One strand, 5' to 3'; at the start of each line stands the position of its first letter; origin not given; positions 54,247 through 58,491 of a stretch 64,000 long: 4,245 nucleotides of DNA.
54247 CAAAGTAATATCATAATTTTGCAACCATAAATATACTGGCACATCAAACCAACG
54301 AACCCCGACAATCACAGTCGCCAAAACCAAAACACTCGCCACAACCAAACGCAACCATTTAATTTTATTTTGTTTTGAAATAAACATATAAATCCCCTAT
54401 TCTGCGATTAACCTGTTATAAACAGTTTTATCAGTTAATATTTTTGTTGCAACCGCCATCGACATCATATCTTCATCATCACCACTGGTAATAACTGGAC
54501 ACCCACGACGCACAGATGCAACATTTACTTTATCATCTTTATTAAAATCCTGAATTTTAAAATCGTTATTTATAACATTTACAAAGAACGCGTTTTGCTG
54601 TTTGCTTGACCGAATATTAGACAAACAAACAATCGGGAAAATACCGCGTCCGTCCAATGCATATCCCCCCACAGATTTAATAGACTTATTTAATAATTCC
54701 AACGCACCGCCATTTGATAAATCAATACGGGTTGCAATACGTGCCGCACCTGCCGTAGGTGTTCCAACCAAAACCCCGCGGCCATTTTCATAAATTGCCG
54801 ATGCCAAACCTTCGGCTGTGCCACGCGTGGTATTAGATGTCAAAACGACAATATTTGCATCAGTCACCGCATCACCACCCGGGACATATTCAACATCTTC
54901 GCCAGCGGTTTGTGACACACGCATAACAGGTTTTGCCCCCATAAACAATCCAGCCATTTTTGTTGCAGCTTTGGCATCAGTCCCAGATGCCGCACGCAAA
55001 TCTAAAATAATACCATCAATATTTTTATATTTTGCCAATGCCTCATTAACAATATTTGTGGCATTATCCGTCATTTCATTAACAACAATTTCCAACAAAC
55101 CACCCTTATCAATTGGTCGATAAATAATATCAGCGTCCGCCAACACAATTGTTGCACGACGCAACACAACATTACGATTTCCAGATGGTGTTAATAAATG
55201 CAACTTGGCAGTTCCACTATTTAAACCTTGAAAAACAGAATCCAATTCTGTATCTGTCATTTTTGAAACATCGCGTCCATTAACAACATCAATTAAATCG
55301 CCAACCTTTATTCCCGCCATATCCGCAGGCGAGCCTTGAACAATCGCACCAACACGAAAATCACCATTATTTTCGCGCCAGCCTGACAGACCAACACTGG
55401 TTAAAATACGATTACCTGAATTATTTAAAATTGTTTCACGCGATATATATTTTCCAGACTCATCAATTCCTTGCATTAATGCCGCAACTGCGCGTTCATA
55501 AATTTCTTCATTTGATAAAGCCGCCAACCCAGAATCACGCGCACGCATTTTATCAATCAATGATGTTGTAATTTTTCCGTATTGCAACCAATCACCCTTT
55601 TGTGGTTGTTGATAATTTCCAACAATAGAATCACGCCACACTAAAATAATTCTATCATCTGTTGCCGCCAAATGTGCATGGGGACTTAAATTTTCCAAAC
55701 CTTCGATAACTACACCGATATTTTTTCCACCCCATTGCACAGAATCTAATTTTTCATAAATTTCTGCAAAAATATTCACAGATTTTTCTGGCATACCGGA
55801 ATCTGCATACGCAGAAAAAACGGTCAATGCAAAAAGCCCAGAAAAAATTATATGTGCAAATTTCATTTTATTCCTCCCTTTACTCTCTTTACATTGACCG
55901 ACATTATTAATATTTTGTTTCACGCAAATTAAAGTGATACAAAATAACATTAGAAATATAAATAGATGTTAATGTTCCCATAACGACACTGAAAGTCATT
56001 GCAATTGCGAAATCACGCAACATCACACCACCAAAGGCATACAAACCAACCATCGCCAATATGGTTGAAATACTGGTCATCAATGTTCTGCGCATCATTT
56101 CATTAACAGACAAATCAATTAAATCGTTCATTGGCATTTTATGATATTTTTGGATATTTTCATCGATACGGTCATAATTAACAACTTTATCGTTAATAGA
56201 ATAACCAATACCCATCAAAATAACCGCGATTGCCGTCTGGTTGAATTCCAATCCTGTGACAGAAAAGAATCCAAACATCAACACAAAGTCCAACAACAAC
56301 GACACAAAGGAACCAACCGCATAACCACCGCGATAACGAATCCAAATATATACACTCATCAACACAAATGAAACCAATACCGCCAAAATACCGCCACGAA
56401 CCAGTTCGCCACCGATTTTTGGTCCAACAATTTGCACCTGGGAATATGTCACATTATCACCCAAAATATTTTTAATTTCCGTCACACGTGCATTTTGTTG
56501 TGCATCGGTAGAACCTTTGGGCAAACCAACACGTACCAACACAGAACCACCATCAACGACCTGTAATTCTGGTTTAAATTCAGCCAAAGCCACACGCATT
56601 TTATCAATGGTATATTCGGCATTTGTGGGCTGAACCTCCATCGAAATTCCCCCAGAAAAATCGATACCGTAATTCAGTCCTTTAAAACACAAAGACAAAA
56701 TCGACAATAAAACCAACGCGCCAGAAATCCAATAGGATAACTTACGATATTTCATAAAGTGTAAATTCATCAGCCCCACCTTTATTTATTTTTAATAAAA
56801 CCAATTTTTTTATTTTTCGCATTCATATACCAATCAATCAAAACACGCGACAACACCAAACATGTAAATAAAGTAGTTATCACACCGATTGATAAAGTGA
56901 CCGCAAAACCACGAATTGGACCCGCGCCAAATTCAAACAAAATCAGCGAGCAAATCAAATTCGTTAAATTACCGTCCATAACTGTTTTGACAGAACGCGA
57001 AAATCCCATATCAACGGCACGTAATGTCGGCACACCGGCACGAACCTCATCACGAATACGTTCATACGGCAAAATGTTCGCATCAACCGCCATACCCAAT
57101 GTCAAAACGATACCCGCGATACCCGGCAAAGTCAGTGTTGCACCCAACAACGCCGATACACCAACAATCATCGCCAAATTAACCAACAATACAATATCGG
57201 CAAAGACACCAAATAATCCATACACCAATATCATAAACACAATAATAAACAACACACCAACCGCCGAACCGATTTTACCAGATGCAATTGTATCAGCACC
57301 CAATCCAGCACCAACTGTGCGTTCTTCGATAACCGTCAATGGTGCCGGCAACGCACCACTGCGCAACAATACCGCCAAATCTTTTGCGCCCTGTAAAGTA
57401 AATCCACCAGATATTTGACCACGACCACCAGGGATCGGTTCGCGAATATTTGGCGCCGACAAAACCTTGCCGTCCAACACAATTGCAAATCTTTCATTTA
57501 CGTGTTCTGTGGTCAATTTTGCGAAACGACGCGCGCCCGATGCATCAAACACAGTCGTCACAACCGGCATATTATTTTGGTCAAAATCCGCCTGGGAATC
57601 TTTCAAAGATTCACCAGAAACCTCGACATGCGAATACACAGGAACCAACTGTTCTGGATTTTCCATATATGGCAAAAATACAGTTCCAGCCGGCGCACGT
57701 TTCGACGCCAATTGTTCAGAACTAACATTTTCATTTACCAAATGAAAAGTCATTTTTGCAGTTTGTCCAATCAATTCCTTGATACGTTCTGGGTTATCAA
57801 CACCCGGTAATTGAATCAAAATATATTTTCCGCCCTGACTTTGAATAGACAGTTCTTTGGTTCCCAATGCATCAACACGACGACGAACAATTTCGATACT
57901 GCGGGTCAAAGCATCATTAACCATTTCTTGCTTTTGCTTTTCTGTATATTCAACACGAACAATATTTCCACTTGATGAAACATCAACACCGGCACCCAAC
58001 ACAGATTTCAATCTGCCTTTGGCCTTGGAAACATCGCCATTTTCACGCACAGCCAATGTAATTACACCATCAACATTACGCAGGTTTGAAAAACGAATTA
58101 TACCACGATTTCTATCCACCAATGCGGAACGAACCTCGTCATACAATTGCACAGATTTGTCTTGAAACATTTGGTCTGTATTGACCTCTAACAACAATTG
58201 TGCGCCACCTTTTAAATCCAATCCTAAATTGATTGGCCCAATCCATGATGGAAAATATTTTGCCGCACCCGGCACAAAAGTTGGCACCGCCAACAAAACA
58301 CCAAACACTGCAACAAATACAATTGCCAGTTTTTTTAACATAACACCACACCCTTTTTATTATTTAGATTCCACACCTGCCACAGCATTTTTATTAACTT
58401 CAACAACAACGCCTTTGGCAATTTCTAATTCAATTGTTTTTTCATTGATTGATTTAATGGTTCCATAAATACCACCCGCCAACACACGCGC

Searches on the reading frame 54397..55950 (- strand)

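Call 61: search_protein_families(library=pfam, proteins=[window:54397-55950:-], max_evalue=0.00001)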
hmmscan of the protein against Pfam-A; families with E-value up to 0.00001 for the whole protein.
window:54397-55950:- (517 aa): 3 families
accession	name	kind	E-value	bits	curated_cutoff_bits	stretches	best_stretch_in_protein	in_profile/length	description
PF03572.23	Peptidase_S41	-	3.5e-20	72.7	24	1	288-439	5-161/165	Peptidase family S41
PF17820.7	PDZ_6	-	2e-07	31.1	27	1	200-241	2-41/54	PDZ domain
PF00595.29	PDZ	-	2.2e-07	31.6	23.2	1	187-252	13-78/81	PDZ domain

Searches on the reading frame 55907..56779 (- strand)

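Call 61: search_protein_families(library=pfam, proteins=[window:55907-56779:-], max_evalue=0.00001)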
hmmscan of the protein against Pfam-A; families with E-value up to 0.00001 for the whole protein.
window:55907-56779:- (290 aa): 2 families
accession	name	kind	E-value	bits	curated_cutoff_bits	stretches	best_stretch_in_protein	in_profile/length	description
PF02355.23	SecD_SecF_C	-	7.5e-53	179.2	20.5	1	106-283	9-186/189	Protein export membrane protein SecD/SecF, C-terminal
PF07549.19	Sec_GG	-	5.9e-08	32.4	20.3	1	29-51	2-24/28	SecD/SecF GG Motif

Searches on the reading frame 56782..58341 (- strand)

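Call 61: search_protein_families(library=pfam, proteins=[window:56782-58341:-], max_evalue=0.00001)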
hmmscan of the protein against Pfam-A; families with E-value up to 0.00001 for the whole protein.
window:56782-58341:- (519 aa): 3 families
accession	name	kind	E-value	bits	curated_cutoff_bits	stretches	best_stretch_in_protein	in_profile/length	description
PF22599.2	SecDF_P1_head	-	7.4e-37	126.2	27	1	227-333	7-114/114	SecDF, P1 head subdomain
PF21760.3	SecD_1st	-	2.5e-23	81.7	27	1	146-204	2-60/60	Protein translocase subunit SecDF, P1 domain, N-terminal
PF02355.23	SecD_SecF_C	-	4.1e-12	46.3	20.5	1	337-505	15-186/189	Protein export membrane protein SecD/SecF, C-terminal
